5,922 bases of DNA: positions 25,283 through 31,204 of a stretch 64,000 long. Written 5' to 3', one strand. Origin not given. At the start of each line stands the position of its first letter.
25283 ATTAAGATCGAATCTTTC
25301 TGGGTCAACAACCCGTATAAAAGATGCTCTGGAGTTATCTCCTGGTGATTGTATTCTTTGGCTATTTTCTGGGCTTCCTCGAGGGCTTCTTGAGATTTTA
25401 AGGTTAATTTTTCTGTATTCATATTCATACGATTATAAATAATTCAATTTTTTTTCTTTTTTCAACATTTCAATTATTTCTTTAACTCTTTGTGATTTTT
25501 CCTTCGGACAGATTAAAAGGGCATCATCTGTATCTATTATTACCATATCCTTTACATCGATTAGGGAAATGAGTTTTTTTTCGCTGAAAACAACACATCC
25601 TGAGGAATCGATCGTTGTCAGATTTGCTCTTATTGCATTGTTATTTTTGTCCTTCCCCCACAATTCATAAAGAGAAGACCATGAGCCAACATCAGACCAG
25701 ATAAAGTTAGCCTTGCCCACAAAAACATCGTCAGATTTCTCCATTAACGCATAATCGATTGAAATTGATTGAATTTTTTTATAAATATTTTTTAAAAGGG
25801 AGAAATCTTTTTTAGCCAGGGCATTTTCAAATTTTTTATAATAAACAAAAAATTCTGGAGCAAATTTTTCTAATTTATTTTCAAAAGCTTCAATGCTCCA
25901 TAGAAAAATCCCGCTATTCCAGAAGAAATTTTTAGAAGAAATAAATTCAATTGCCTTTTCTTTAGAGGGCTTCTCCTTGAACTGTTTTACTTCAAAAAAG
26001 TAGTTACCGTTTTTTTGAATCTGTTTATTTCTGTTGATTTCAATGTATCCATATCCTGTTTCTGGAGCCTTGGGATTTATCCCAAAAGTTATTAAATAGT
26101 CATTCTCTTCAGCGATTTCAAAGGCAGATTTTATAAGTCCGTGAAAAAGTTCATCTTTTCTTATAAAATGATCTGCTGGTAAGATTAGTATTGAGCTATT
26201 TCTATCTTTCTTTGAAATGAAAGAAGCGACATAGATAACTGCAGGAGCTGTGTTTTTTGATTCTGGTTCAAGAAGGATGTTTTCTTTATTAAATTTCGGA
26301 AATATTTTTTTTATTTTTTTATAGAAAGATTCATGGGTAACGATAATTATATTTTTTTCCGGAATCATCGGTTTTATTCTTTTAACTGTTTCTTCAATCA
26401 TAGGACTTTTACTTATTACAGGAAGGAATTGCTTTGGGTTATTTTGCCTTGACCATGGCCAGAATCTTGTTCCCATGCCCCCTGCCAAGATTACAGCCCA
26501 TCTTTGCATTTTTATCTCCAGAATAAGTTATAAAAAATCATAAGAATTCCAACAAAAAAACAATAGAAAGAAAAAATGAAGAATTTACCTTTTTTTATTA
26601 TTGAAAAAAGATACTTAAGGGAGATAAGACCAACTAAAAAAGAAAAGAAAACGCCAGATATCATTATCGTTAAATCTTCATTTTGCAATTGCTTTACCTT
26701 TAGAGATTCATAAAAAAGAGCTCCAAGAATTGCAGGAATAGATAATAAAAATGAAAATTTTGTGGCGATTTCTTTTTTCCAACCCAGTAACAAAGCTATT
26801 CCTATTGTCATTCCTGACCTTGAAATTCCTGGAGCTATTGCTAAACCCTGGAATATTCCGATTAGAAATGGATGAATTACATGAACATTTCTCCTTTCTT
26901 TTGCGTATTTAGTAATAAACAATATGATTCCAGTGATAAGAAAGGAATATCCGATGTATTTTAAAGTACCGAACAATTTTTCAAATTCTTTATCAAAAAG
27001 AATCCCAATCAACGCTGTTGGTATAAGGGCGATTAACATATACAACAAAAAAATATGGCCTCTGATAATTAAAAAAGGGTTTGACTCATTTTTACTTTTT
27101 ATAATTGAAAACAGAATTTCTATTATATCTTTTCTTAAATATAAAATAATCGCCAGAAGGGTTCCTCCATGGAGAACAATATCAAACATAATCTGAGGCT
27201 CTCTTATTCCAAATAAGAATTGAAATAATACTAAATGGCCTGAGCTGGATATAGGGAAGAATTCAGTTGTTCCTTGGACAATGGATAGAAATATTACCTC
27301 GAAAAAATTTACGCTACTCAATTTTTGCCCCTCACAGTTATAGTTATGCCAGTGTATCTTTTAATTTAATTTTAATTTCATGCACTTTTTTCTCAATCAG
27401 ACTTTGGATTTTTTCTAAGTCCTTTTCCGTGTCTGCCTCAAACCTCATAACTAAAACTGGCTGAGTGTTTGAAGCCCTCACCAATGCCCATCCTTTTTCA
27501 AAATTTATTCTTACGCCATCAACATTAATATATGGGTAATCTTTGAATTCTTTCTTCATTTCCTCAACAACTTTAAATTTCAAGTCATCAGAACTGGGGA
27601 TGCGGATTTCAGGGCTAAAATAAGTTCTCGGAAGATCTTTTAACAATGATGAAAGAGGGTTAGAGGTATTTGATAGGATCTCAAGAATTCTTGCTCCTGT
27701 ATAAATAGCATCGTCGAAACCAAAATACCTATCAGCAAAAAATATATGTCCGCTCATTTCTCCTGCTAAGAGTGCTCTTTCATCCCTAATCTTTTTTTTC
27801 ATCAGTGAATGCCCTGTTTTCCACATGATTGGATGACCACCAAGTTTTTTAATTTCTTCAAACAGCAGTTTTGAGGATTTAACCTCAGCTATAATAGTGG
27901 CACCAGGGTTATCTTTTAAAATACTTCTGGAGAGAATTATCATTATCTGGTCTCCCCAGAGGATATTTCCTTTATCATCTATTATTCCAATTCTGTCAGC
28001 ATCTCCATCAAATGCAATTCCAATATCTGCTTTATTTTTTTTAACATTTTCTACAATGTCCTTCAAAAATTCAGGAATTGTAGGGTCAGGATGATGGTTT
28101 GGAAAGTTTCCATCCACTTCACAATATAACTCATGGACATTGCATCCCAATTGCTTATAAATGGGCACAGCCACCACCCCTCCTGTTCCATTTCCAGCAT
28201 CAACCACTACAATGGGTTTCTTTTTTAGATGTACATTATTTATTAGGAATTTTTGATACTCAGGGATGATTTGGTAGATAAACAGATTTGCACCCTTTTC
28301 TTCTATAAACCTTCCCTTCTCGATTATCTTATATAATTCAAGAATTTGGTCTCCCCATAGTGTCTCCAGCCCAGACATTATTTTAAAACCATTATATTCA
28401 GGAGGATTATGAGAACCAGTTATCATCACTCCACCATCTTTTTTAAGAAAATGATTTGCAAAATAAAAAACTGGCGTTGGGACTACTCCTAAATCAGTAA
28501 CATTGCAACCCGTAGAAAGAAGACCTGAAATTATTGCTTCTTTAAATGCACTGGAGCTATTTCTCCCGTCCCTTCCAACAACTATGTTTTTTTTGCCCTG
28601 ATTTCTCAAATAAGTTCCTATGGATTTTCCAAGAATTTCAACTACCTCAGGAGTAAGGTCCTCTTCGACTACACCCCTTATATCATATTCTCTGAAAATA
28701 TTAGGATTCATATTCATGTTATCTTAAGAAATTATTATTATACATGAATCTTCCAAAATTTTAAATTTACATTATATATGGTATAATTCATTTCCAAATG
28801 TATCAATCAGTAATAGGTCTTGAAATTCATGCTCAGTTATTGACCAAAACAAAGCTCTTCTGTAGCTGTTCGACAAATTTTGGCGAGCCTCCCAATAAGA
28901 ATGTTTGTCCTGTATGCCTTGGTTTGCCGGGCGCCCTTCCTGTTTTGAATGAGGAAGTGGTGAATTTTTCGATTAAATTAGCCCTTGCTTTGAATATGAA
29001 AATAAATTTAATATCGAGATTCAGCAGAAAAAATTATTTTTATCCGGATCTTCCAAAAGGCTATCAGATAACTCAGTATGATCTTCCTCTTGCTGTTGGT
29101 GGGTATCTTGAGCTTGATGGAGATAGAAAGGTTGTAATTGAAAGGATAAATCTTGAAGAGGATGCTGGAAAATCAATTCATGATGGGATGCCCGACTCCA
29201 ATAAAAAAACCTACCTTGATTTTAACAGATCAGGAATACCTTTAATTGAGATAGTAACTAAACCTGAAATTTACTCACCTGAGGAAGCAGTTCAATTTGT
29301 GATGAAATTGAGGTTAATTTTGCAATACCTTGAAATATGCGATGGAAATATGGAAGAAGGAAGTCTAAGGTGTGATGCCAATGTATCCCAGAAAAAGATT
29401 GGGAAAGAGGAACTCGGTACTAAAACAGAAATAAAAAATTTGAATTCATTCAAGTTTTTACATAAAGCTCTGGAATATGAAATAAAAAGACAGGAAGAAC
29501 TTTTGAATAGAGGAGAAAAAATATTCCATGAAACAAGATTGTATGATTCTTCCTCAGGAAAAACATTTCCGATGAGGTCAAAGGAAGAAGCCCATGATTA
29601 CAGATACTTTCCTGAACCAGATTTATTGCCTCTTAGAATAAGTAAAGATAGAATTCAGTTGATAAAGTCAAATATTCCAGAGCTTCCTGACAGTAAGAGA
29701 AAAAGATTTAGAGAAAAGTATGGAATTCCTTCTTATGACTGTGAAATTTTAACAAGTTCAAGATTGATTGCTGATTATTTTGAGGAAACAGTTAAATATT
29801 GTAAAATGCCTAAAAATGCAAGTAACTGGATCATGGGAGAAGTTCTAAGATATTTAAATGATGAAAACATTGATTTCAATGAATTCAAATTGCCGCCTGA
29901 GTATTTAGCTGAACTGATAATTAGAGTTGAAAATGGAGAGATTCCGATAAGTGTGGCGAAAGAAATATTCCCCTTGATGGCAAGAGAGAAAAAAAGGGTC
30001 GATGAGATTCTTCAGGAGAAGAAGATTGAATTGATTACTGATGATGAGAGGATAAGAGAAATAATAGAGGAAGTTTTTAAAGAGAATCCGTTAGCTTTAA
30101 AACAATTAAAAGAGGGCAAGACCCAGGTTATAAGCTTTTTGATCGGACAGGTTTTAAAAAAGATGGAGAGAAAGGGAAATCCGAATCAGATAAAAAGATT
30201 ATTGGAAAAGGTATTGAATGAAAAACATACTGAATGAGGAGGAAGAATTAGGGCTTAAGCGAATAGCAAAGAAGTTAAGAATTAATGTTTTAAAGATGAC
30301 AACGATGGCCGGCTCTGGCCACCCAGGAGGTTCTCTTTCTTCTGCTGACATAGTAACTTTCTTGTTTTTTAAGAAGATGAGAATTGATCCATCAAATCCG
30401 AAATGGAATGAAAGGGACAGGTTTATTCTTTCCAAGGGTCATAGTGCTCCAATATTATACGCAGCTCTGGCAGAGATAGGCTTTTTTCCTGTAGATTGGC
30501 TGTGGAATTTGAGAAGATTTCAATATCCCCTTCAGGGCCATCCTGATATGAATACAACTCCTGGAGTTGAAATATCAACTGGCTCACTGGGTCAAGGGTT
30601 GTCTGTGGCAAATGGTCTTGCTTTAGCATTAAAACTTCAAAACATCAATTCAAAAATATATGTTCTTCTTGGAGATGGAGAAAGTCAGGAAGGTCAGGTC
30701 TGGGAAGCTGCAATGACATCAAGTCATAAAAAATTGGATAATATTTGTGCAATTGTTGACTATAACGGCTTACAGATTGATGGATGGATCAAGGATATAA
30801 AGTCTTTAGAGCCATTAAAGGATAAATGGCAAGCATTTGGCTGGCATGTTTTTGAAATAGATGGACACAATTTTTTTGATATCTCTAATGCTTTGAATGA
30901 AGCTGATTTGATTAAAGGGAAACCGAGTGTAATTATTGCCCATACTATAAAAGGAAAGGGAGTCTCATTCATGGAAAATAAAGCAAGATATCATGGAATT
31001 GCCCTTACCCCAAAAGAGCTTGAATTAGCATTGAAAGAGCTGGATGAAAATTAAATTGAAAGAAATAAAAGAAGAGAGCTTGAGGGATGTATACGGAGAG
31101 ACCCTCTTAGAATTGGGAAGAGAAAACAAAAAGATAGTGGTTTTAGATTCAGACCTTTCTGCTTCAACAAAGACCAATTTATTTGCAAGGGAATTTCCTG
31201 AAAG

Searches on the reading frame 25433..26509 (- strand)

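Call 79: search_protein_families(library=pfam, max_evalue=0.00001, proteins=[window:25433-26509:-])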
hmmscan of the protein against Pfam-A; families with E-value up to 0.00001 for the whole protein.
window:25433-26509:- (358 aa): 3 families
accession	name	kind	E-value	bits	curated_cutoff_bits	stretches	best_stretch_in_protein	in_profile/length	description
PF00483.29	NTP_transferase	-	1e-44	153.4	21.2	1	5-286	2-241/245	Nucleotidyl transferase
PF22640.1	ManC_GMP_beta-helix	-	6.5e-18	64.8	27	1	298-349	4-55/55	MannoseP isomerase/GMP-like beta-helix domain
PF12804.13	NTP_transf_3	-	1.3e-07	32.4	27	1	5-128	1-110/160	MobA-like NTP transferase domain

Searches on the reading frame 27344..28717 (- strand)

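Call 79: search_protein_families(library=pfam, max_evalue=0.00001, proteins=[window:27344-28717:-])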
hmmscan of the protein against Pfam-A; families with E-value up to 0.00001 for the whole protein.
window:27344-28717:- (457 aa): 4 families
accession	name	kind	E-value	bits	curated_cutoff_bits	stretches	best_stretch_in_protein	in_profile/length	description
PF02878.22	PGM_PMM_I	-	2.4e-40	137.9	22.5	1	6-135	2-134/138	Phosphoglucomutase/phosphomannomutase, alpha/beta/alpha domain I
PF02879.22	PGM_PMM_II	-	4.7e-27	95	29.3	1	153-250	2-103/103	Phosphoglucomutase/phosphomannomutase, alpha/beta/alpha domain II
PF02880.22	PGM_PMM_III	-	1.4e-26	93.3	20.7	1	254-366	1-115/115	Phosphoglucomutase/phosphomannomutase, alpha/beta/alpha domain III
PF00408.26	PGM_PMM_IV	-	9.1e-13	48.5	23.1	1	380-441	11-65/68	Phosphoglucomutase/phosphomannomutase, C-terminal domain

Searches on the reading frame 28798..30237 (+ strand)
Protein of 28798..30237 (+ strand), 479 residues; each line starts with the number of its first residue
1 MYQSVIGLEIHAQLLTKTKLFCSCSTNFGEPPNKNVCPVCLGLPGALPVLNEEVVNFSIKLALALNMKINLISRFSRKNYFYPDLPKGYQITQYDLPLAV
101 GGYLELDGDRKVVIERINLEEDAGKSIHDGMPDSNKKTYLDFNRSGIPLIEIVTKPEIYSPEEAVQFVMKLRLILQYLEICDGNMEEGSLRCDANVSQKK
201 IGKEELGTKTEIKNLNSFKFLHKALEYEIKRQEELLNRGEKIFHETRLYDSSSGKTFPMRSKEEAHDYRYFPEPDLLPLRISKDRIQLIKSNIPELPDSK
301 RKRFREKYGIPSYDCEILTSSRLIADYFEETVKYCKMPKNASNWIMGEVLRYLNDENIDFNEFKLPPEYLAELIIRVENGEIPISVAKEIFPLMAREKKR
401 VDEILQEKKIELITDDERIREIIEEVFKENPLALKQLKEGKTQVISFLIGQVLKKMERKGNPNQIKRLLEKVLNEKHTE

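Call 79: search_protein_families(library=pfam, max_evalue=0.00001, proteins=[window:28798-30237:+])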
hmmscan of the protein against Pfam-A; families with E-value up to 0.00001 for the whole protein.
window:28798-30237:+ (479 aa): 2 families
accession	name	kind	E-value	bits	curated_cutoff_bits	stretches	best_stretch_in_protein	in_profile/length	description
PF02934.20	GatB_N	-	1.1e-120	402.4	23.4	1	5-286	2-276/277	GatB/GatE catalytic domain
PF02637.23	GatB_Yqey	-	9.3e-43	146.1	27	1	326-473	1-148/148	GatB domain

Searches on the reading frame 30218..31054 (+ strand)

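Call 79: search_protein_families(library=pfam, max_evalue=0.00001, proteins=[window:30218-31054:+])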
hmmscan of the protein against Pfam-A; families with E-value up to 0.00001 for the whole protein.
window:30218-31054:+ (278 aa): 3 families
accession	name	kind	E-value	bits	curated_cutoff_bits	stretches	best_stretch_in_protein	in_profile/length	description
PF00456.26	Transketolase_N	-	1.2e-58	199.1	22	1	14-271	3-271/334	Transketolase, thiamine diphosphate binding domain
PF00676.26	E1_dh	-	2.2e-06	27.3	22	1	122-230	101-208/300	Dehydrogenase E1 component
PF13292.11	DXP_synthase_N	-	7.5e-06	25.8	21.2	0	104-188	93-176/274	1-deoxy-D-xylulose-5-phosphate synthase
